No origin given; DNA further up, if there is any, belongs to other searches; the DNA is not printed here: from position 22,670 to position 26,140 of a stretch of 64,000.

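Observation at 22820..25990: Full-length plant-type methionine S-methyltransferase (methyltransferase plus aminotransferase-like domain) in a bacterium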

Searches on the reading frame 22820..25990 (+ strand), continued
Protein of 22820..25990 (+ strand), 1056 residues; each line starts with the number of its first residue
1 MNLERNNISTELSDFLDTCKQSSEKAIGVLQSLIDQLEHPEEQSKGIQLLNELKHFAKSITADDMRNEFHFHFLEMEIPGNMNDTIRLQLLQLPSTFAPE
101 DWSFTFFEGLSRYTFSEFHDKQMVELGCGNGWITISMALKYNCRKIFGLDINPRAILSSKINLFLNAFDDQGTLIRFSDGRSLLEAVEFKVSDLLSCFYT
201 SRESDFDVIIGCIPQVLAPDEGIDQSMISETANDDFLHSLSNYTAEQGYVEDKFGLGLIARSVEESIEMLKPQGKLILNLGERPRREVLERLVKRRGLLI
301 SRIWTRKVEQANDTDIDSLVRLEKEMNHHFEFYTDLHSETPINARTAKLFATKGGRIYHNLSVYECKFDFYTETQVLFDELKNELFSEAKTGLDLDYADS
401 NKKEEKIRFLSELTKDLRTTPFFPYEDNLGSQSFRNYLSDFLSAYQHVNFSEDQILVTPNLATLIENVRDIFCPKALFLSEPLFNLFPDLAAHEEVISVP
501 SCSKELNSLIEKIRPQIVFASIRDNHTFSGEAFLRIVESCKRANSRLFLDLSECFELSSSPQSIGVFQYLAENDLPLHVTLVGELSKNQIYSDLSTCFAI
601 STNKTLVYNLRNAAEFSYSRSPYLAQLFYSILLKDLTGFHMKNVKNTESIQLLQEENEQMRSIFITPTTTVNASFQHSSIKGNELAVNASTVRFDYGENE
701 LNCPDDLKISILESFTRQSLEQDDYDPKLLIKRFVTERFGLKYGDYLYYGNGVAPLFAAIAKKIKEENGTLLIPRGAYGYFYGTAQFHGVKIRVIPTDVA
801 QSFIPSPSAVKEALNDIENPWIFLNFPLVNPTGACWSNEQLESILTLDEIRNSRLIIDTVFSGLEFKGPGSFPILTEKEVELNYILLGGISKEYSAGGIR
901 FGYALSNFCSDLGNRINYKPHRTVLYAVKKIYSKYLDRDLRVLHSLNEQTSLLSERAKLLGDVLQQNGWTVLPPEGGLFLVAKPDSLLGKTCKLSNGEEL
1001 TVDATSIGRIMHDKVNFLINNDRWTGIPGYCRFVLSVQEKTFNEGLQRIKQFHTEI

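Call 64: predict_structure(alignment_id=A1)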
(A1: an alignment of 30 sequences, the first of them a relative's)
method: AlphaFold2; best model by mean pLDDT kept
length: 1056 residues; sequences in the alignment: 30
mean_pLDDT: 86.9   pTM: 0.82
mean pLDDT of the five models: 86.9, 86.1, 85.5, 83.8, 82.9
residues with pLDDT >= 90: 568; 70-90: 391; 50-70: 58; < 50: 39
segments of 3 or more residues with pLDDT < 50: 1-4, 216-231, 241-252, 643-647
pLDDT, mean of each block of 10 residues (from residue 1): 60 90 88 91 89 89 86 86 81 73 85 90 92 93 93 89 92 87 94 87 81 55 42 53 34 61 89 89 70 86 85 66 64 85 86 86 88 87 83 84 89 90 87 94 89 95 95 95 86 86 89 96 80 94 97 86 87 94 91 92 96 92 93 81 53 92 94 90 83 82 93 87 91 93 91 94 95 88 94 93 92 93 93 92 92 93 90 88 94 90 94 89 95 95 93 97 97 94 94 91 93 94 89 94 96 91
secondary structure, 60 per line:
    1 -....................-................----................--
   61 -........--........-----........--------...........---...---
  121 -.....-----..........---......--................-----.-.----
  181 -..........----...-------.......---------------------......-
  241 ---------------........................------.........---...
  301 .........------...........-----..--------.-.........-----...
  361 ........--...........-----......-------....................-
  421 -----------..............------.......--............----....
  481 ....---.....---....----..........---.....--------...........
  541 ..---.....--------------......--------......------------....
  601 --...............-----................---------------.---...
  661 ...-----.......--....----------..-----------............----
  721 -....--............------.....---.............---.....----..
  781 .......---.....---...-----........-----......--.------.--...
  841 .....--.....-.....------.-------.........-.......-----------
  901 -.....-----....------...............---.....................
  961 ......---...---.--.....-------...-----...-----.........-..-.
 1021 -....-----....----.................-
elements in order (helices of 4 or more, strands of 3 or more residues): H2-21 H23-38 H43-58 H62-69 E72-79 E85-92 H101-111 E122-126 H132-141 E145-150 H153-167 H183-186 E187-191 E206-212 H234-239 H256-269 E270-279 H286-294 E298-309 H316-326 H344-352 E358-368 H371-381 H387-392 H400-419 H432-445 E455-458 H461-472 E477-480 H481-484 H488-492 E496-499 H504-513 E517-521 H530-542 E546-550 H565-570 E579-584 E597-600 H604-617 H623-638 H658-663 H669-675 H678-681 H705-716 H722-725 H728-739 E746-750 H754-766 E770-774 H779-787 E791-795 H807-814 E820-825 H838-845 H848-852 E854-858 H873-881 E883-889 E902-906 H912-915 H922-936 H940-966 E970-972 E979-983 E991-993 E999-1001 H1007-1015 H1022-1025 E1031-1034 H1039-1055

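Call 67: fold_search(model_id=the predicted structure, library=pdb)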
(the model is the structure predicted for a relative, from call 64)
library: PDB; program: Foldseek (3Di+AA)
matches with E <= 10: 1923; with E <= 0.001: 1033
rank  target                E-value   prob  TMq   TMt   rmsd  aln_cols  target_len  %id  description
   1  9a7o_B                2.7e-19  1.00  0.30  0.77   5.7       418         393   18  Integrative model of GPSB-DAPX by crosslinking MS and deep learning (released 2024-09-18)
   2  6f77_A                7.3e-19  1.00  0.31  0.79   4.8       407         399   17  Crystal structure of the prephenate aminotransferase from Rhizobium meliloti (released 2019-03-13)
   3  6f5v_B                1.3e-18  1.00  0.31  0.78   3.3       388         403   18  Crystal structure of the prephenate aminotransferase from Arabidopsis thaliana (released 2019-03-13)
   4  1gd9_A                1.3e-18  1.00  0.30  0.78   3.3       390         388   17  CRYSTALL STRUCTURE OF PYROCOCCUS PROTEIN-A1 (released 2001-09-22)
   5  6f77_C                1.4e-18  1.00  0.31  0.83   2.9       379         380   17  Crystal structure of the prephenate aminotransferase from Rhizobium meliloti (released 2019-03-13)
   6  6f5v_D                1.6e-18  1.00  0.31  0.78   6.2       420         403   17  Crystal structure of the prephenate aminotransferase from Arabidopsis thaliana (released 2019-03-13)
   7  6f35_A                2.2e-18  1.00  0.31  0.79   4.1       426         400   17  Crystal structure of the aspartate aminotranferase from Rhizobium meliloti (released 2019-03-13)
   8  5bj3_A                6.3e-18  1.00  0.29  0.81   5.4       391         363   16  THERMUS THERMOPHILUS ASPARTATE AMINOTRANSFERASE TETRA MUTANT 1 (released 2003-09-02)
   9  8wou_A                7.0e-18  1.00  0.31  0.79   5.7       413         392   17  The crystal structure of aspartate aminotransferases Lpg0070 from Legionella pneumophila (released 2023-12-06)
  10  1b5o_A                9.0e-18  1.00  0.30  0.79   3.2       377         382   15  THERMUS THERMOPHILUS ASPARTATE AMINOTRANSFERASE SINGLE MUTANT 1 (released 2003-09-02)
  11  5wml_B                9.0e-18  1.00  0.31  0.77   3.4       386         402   18  Arabidopsis thaliana Prephenate Aminotransferase mutant- K306A (released 2018-08-08)
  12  5wmi                  9.5e-18  1.00  0.31  0.77   3.3       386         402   18  Arabidopsis thaliana Prephenate Aminotransferase mutant- T84V (released 2018-08-08)
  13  5wmh_A                9.5e-18  1.00  0.31  0.78   3.4       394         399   17  Arabidopsis thaliana prephenate aminotransferase (released 2018-08-08)
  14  8wkj                  1.0e-17  1.00  0.31  0.78   4.8       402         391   17  The crystal structure of aspartate aminotransferases Lpg0070 from Legionella pneumophila (released 2023-12-06)
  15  5wml_A                1.0e-17  1.00  0.31  0.77   5.6       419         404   16  Arabidopsis thaliana Prephenate Aminotransferase mutant- K306A (released 2018-08-08)
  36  1o4s_A                1.6e-16  1.00  0.28  0.75   3.6       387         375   18  Crystal structure of Aspartate aminotransferase (TM1255) from Thermotoga maritima at 1.90 A resolution (released 2003-07-08)
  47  1o4s_B                3.0e-16  1.00  0.29  0.75   6.7       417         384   18  Crystal structure of Aspartate aminotransferase (TM1255) from Thermotoga maritima at 1.90 A resolution (released 2003-07-08)
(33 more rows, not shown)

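Call 73: search_protein_families(library=pfam, proteins=[P0284, P0289, P0299, P0310, P0293, P0229], max_evalue=0.001)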
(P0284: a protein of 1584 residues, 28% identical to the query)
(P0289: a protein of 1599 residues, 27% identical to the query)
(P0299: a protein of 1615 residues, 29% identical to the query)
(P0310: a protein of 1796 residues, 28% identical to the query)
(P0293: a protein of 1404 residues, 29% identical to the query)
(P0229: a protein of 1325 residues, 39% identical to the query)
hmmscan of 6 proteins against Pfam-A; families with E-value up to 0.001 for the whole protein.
P0284 (1584 aa): 4 families
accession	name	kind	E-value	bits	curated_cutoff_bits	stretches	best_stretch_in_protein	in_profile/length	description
PF00155.27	Aminotran_1_2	-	2.3e-29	103.2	19.7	1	1244-1575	43-360/361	Aminotransferase class I and II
PF13847.12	Methyltransf_31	-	3e-06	27.4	27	1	719-790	6-80/145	Methyltransferase domain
PF13649.12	Methyltransf_25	-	8.7e-05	23.6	27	1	721-792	2-72/97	Methyltransferase domain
PF06325.19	PrmA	-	0.00034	20.7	22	1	714-790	159-232/296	Ribosomal protein L11 methyltransferase (PrmA)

P0289 (1599 aa): 7 families
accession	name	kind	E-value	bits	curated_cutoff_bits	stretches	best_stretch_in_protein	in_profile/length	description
PF00155.27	Aminotran_1_2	-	6.9e-23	81.8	19.7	1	1253-1590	37-360/361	Aminotransferase class I and II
PF06325.19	PrmA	-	9.8e-09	35.6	22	1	735-811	161-234/296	Ribosomal protein L11 methyltransferase (PrmA)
PF05175.20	MTS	-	6.4e-08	32.9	23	1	729-809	27-104/170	Methyltransferase small domain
PF13847.12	Methyltransf_31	-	1.1e-07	32.1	27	1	737-809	5-80/145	Methyltransferase domain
PF13649.12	Methyltransf_25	-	2.1e-06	28.7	27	1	740-810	2-71/97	Methyltransferase domain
PF02475.24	TRM5-TYW2_MTfase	-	9.1e-06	26.2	28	1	737-809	38-110/164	TRM5/TYW2 methyltransferase domain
PF10294.15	Methyltransf_16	-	0.00016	21.9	21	1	724-808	35-125/174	Lysine methyltransferase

P0299 (1615 aa): 4 families
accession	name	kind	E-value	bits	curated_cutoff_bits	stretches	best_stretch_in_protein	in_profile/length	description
PF00155.27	Aminotran_1_2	-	3.2e-23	82.9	19.7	1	1271-1606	41-360/361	Aminotransferase class I and II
PF05175.20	MTS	-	9.3e-07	29.1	23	1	741-815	30-103/170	Methyltransferase small domain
PF06325.19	PrmA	-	4.6e-05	23.5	22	1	744-818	163-234/296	Ribosomal protein L11 methyltransferase (PrmA)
PF13847.12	Methyltransf_31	-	0.00047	20.3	27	0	745-869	6-107/145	Methyltransferase domain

P0310 (1796 aa): 4 families
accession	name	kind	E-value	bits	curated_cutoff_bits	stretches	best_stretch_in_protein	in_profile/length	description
PF00155.27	Aminotran_1_2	-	8.3e-26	91.5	19.7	1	1458-1788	47-361/361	Aminotransferase class I and II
PF05175.20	MTS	-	9.7e-05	22.5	23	1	905-978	32-104/170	Methyltransferase small domain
PF06325.19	PrmA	-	0.00049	20.1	22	1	896-980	153-234/296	Ribosomal protein L11 methyltransferase (PrmA)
PF13649.12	Methyltransf_25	-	0.00062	20.8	27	0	908-980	1-72/97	Methyltransferase domain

P0293 (1404 aa): 6 families
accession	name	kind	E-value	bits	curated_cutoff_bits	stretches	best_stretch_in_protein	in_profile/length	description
PF00155.27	Aminotran_1_2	-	1.4e-31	110.4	19.7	1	1035-1374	22-358/361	Aminotransferase class I and II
PF13847.12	Methyltransf_31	-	1.8e-07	31.4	27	1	522-594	8-78/145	Methyltransferase domain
PF06325.19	PrmA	-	1.8e-06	28.1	22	1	520-580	164-223/296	Ribosomal protein L11 methyltransferase (PrmA)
PF02475.24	TRM5-TYW2_MTfase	-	5.3e-06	26.9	28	1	520-578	39-97/164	TRM5/TYW2 methyltransferase domain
PF09445.16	Methyltransf_15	-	7.9e-06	26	22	1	521-599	4-80/165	RNA cap guanine-N2 methyltransferase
PF13649.12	Methyltransf_25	-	1.9e-05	25.7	27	1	522-578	2-56/97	Methyltransferase domain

P0229 (1325 aa): 7 families
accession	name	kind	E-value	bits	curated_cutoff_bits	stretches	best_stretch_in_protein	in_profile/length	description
PF00155.27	Aminotran_1_2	-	2.1e-22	80.3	19.7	1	962-1249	48-319/361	Aminotransferase class I and II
PF02575.21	YbaB_DNA_bd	-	3.7e-13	49.9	25.5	1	73-145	4-77/91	YbaB/EbfC DNA-binding family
PF05175.20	MTS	-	7.7e-06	26.1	23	1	274-324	31-81/170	Methyltransferase small domain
PF13847.12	Methyltransf_31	-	1e-05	25.7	27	1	277-317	6-47/145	Methyltransferase domain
PF13649.12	Methyltransf_25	-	2e-05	25.6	27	1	278-314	1-37/97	Methyltransferase domain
PF06325.19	PrmA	-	2.8e-05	24.2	22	1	275-324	162-210/296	Ribosomal protein L11 methyltransferase (PrmA)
PF08241.18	Methyltransf_11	-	0.00097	20.2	21.2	0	280-318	2-38/95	Methyltransferase domain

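Call 75: find_encoding_contigs(protein=P0002, flank=8000, max_places=2)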
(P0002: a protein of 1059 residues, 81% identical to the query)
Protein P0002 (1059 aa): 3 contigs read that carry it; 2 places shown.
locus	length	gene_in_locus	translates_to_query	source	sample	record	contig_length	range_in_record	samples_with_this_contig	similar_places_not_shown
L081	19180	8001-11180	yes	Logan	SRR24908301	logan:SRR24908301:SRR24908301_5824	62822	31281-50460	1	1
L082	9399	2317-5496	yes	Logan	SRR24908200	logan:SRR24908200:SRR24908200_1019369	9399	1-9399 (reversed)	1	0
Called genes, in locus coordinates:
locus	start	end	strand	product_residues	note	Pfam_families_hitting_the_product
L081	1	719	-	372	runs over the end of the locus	PF14289:DUF4369 (weak), PF00578:AhpC-TSA, PF08534:Redoxin, PF00085:Thioredoxin, PF13098:Thioredoxin_2, PF13905:Thioredoxin_8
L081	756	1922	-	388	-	PF00255:GSHPx (weak), PF00578:AhpC-TSA, PF08534:Redoxin, PF00085:Thioredoxin, PF13098:Thioredoxin_2 (weak), PF13905:Thioredoxin_8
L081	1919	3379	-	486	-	PF02934:GatB_N, PF02637:GatB_Yqey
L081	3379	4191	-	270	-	PF01048:PNP_UDP_1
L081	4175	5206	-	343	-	PF02606:LpxK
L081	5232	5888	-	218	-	PF16316:DUF4956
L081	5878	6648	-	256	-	PF09359:VTC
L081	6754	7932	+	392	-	PF22660:RS_preATP-grasp-like, PF02222:ATP-grasp, PF07478:Dala_Dala_lig_C (weak), PF21244:PurT_C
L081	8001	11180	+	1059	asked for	PF05175:MTS (weak), PF13847:Methyltransf_31 (weak), PF00155:Aminotran_1_2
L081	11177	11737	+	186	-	PF11845:Tll0287-like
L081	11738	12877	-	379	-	PF00933:Glyco_hydro_3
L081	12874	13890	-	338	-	PF04307:YdjM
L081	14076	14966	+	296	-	PF02737:3HCDH_N, PF00725:3HCDH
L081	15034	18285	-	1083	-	PF26549:Tricorn_N, PF26550:Tricorn_2nd, PF07676:PD40, PF26549:Tricorn_N, PF26550:Tricorn_2nd, PF07676:PD40, PF14684:Tricorn_C1, PF03572:Peptidase_S41, +2 more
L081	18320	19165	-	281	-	PF00378:ECH_1, PF16113:ECH_2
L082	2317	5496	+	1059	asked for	PF05175:MTS (weak), PF13847:Methyltransf_31 (weak), PF00155:Aminotran_1_2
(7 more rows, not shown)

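Call 76: find_encoding_contigs(protein=P0010, flank=8000, max_places=2)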
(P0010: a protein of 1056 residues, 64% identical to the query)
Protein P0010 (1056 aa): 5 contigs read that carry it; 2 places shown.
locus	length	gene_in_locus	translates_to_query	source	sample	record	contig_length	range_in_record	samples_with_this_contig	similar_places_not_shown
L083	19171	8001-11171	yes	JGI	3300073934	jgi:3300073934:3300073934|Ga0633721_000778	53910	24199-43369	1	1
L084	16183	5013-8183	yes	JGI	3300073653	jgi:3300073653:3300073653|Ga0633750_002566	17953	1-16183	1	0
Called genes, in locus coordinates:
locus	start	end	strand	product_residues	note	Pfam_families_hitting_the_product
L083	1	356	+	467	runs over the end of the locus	PF00929:RNase_T, PF01541:GIY-YIG, PF27096:UvrC_M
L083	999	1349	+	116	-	PF01381:HTH_3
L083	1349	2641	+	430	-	PF13657:Couple_hipA, PF07804:HipA_C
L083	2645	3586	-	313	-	-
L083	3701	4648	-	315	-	-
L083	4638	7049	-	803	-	PF13620:CarboxypepD_reg, PF13715:CarbopepD_reg_2, PF07715:Plug, PF25183:OMP_b-brl_4 (faint)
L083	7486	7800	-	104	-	PF00581:Rhodanese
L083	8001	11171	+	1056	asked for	PF05175:MTS (weak), PF13847:Methyltransf_31 (faint), PF00155:Aminotran_1_2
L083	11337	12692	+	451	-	PF00691:OmpA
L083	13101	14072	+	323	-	PF19783:DUF6268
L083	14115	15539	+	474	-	PF01553:Acyltransferase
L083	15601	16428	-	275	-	-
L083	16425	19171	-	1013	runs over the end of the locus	PF13620:CarboxypepD_reg, PF13715:CarbopepD_reg_2, PF07715:Plug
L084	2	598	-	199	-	?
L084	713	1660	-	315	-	-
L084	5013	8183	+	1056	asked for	PF05175:MTS (weak), PF13847:Methyltransf_31 (faint), PF00155:Aminotran_1_2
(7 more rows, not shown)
